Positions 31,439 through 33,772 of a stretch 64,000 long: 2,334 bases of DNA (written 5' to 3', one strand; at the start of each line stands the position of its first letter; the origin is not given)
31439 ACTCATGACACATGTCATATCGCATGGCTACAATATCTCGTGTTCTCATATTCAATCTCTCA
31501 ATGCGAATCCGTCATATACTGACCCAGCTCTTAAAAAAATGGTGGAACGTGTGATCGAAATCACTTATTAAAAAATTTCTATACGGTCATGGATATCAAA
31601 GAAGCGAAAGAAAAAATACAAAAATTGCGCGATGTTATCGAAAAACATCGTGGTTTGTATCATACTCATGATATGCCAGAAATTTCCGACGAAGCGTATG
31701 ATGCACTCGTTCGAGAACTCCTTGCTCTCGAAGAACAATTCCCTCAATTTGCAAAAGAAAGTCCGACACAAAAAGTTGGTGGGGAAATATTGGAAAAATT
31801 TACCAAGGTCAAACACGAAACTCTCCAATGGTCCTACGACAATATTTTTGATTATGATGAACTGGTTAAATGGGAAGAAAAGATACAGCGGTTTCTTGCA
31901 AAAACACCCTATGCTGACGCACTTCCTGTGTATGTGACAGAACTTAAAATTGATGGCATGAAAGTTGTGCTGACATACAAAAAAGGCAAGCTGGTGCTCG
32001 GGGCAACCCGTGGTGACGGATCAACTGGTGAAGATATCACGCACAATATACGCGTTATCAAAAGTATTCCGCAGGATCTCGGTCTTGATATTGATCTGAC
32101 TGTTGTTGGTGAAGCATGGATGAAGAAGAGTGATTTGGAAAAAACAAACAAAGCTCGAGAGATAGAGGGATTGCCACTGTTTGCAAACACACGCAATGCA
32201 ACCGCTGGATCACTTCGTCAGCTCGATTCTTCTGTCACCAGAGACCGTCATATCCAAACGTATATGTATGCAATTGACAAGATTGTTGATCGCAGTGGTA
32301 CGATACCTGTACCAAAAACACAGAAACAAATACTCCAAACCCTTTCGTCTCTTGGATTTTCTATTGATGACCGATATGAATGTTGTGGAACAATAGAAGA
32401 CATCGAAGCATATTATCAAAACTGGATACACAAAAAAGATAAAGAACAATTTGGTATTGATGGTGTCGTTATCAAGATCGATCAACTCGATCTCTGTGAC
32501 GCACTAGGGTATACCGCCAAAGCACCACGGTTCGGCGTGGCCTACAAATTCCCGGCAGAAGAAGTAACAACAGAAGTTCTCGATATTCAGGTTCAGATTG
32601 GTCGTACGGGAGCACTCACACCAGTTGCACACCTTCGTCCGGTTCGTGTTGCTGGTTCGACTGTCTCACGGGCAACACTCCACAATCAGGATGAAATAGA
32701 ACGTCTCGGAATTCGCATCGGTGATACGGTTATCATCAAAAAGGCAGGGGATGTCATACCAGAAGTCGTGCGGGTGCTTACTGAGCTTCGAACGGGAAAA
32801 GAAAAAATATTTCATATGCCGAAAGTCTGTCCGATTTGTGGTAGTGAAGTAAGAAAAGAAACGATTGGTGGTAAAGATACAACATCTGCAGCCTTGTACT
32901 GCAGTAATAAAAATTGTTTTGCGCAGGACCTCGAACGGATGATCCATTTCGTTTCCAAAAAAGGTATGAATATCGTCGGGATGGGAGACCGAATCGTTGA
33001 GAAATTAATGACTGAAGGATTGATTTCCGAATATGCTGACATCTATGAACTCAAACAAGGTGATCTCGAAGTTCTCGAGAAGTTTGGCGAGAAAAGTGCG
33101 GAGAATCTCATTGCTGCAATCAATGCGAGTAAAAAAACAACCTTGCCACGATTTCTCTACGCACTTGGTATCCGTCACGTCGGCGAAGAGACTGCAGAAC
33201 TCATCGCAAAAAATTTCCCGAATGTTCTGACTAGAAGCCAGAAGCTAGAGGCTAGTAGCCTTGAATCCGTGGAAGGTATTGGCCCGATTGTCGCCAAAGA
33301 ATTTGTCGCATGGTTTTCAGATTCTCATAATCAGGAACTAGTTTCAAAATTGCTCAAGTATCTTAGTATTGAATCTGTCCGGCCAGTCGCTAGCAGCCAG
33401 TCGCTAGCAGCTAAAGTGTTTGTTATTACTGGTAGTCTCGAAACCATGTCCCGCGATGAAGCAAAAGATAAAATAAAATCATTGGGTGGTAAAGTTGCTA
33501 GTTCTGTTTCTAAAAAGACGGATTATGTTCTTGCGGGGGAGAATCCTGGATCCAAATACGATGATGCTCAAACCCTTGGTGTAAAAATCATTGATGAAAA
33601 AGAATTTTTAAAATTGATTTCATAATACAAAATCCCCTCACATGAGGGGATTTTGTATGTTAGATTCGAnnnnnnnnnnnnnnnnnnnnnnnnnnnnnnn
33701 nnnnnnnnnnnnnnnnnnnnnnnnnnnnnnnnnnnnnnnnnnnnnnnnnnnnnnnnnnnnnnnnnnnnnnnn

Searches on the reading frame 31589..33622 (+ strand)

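Call 47: search_protein_families(library=pfam, proteins=[window:31589-33622:+], max_evalue=0.001)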
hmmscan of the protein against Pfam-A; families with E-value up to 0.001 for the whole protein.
window:31589-33622:+ (678 aa): 9 families
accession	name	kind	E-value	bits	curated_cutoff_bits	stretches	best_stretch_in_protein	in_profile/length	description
PF01653.23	DNA_ligase_aden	-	3.3e-77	259.9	27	1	70-324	3-253/253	NAD-dependent DNA ligase adenylation domain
PF03120.22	DNA_ligase_OB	-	4.9e-36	122.9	32.9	1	327-404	1-78/79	NAD-dependent DNA ligase OB-fold domain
PF12826.13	HHH_2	-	2.7e-18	66.3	27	1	521-585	1-64/64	Helix-hairpin-helix motif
PF00533.33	BRCT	-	5e-17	62.3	21.3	1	609-677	9-78/78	BRCA1 C Terminus (BRCT) domain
PF22745.1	Nlig-Ia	-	1.9e-08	35.3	27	1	7-57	3-53/92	DNA ligase-like, N-terminal NAD+-binding domain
PF14520.12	HHH_5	-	6e-06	27.1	27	0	462-511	7-55/57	Helix-hairpin-helix domain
PF12738.14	PTCB-BRCT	-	9e-06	26.1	22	1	615-668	6-59/63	twin BRCT domain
PF16589.12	BRCT_2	-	0.00018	22.2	27.3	0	609-669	6-66/86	BRCT domain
PF03119.21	DNA_ligase_ZBD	-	0.0004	20.6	25.8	1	414-443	2-25/27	NAD-dependent DNA ligase C4 zinc finger domain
